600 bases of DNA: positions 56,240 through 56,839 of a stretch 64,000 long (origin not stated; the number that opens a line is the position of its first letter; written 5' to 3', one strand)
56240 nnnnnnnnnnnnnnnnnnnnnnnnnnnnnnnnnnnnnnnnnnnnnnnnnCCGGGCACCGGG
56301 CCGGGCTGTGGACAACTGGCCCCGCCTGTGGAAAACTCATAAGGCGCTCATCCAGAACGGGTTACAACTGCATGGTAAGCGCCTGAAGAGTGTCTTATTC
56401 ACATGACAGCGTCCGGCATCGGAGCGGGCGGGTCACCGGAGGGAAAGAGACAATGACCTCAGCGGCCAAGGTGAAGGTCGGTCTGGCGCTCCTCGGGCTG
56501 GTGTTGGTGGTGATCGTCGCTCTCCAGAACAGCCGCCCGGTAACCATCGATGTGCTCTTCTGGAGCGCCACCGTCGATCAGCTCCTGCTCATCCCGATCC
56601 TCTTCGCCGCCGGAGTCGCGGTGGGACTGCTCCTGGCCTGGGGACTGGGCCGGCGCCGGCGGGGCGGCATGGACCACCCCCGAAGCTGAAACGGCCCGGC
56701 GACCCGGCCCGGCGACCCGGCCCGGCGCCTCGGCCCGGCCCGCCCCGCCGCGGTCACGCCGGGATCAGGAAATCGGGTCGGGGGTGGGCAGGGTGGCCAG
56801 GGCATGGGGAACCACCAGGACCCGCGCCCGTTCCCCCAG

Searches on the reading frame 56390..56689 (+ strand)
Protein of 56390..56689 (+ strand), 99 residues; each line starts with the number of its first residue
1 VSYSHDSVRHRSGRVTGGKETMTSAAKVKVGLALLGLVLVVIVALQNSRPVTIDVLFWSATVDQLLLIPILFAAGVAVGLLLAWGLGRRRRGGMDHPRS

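Call 48: search_protein_families(library=pfam, proteins=[window:56390-56689:+], max_evalue=0.00001)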
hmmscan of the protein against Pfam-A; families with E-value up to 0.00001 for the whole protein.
window:56390-56689:+ (99 aa): 1 family
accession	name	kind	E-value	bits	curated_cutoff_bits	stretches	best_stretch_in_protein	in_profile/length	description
PF06305.16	LapA_dom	-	1.3e-07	31.8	28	1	46-90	1-47/64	Lipopolysaccharide assembly protein A domain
